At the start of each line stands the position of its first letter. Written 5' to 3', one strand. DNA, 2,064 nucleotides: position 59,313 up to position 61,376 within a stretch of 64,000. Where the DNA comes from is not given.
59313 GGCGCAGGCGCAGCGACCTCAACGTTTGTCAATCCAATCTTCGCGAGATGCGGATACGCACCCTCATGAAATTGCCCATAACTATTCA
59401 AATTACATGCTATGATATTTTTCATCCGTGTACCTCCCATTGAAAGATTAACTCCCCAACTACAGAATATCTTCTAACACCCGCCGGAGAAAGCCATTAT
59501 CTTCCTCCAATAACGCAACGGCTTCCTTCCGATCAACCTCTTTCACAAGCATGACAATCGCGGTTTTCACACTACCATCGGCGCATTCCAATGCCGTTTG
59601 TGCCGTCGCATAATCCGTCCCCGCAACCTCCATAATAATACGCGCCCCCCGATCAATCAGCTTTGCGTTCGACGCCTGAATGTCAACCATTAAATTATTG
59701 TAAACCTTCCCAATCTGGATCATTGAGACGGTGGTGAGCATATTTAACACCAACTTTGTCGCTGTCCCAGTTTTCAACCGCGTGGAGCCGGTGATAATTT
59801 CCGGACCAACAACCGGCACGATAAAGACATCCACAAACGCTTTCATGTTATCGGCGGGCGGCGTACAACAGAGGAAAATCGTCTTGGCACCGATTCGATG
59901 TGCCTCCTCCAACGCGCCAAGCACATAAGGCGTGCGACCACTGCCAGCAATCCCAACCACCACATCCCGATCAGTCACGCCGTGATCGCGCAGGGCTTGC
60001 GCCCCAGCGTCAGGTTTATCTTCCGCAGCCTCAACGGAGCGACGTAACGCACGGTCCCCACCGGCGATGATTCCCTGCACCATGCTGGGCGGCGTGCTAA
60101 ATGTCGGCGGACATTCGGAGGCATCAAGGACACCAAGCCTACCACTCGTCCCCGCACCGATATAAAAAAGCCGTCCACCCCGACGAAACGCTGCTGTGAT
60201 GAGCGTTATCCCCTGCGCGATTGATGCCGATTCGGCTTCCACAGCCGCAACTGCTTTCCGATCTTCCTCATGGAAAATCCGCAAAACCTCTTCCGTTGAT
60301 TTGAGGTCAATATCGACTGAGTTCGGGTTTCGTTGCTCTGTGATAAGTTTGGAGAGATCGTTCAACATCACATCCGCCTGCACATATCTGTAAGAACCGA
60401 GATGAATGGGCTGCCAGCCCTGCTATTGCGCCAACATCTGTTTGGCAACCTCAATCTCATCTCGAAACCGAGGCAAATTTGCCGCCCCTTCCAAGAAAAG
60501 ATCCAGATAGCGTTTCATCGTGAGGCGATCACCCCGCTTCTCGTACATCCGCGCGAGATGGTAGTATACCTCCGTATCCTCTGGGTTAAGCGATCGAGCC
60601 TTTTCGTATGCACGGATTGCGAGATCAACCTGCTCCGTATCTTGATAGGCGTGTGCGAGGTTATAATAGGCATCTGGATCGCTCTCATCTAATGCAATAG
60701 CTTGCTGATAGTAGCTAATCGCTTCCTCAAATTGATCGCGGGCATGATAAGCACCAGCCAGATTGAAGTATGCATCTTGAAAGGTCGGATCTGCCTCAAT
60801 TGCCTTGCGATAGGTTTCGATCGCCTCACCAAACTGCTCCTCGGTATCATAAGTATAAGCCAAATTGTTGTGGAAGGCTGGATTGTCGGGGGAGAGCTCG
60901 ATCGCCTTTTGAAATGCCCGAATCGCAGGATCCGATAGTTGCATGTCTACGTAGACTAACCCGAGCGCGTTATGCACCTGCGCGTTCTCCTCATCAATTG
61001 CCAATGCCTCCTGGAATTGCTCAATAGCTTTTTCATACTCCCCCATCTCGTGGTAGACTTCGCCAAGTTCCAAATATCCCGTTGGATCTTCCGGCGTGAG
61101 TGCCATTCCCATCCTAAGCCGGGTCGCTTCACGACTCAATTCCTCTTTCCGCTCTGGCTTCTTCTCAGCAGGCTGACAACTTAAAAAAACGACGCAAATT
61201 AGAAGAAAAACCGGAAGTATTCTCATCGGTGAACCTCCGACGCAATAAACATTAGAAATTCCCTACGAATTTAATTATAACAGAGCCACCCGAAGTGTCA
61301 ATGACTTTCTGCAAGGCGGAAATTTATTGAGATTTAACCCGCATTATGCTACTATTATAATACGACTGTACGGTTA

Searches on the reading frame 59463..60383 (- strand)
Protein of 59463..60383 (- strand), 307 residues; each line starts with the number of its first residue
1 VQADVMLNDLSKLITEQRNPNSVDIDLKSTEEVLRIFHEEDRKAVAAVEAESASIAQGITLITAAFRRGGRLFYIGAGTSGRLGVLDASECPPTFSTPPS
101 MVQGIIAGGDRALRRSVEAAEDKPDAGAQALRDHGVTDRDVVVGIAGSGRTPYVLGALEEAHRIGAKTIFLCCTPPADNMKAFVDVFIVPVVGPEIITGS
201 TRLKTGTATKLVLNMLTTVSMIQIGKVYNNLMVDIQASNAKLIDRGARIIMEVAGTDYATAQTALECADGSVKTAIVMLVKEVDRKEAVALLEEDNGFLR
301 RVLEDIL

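Call 32: search_protein_families(library=pfam, proteins=[window:59463-60383:-], max_evalue=0.0001)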
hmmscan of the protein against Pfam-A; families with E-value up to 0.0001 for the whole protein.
window:59463-60383:- (307 aa): 4 families
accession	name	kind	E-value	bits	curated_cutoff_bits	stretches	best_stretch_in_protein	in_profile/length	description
PF22645.1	GKRP_SIS_N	-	3.7e-21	75.4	27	1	55-159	2-110/113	Glucokinase regulatory protein N-terminal SIS domain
PF13580.11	SIS_2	-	3.9e-11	43.6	27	1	46-169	11-134/138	SIS domain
PF22198.1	GKRP_SIS_2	-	4.7e-06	26.9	27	1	50-111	2-63/191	Glucokinase regulatory protein, second SIS domain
PF20741.3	GKRP-like_C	-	5.4e-06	27.3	27.7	0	229-265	1-37/100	C-terminal lid domain of glucokinase regulatory protein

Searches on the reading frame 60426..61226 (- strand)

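Call 32: search_protein_families(library=pfam, proteins=[window:60426-61226:-], max_evalue=0.0001)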
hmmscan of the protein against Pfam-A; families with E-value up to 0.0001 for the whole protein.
window:60426-61226:- (267 aa): 25 families
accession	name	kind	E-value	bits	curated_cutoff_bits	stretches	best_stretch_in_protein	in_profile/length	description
PF13414.12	TPR_11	-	9.2e-50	166.5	26.8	4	55-95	1-41/42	TPR repeat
PF00515.34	TPR_1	-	1.6e-45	151.5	27.8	5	184-217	1-34/34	Tetratricopeptide repeat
PF13181.12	TPR_8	-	1.1e-40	134.7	25.7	4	119-148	4-33/34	Tetratricopeptide repeat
PF07719.23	TPR_2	-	3.7e-39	130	27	4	50-81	3-34/34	Tetratricopeptide repeat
PF13431.12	TPR_17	-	6e-39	129.5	24.4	3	139-170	2-33/34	Tetratricopeptide repeat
PF14559.12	TPR_19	-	8e-28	97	25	3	129-170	4-45/68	Tetratricopeptide repeat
PF13432.12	TPR_16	-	1.1e-26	93.4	32.7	3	130-184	11-65/65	Tetratricopeptide repeat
PF13428.12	TPR_14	-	4.8e-26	89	23.5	3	184-227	1-44/44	Tetratricopeptide repeat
PF13176.12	TPR_7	-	8.9e-26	88.2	27.9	1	152-184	1-35/36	Tetratricopeptide repeat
PF13424.12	TPR_12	-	1.7e-23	83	30.1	2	51-112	6-75/77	Tetratricopeptide repeat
PF23914.1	TPR_CcmH_CycH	-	8.3e-22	78.2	42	2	81-180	49-151/158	Cytochrome c-type biogenesis protein H TPR domain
PF12895.13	ANAPC3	-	3.3e-15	56.6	27.2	1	130-210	3-82/82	Anaphase-promoting complex, cyclosome, subunit 3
PF13371.12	TPR_9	-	6.8e-15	55.3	35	1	41-86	22-67/73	Tetratricopeptide repeat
PF13174.12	TPR_6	-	7.1e-15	55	26.3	0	151-178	1-28/33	Tetratricopeptide repeat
PF13374.12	TPR_10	-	3.4e-12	46.4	27.5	0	155-179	7-31/42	Tetratricopeptide repeat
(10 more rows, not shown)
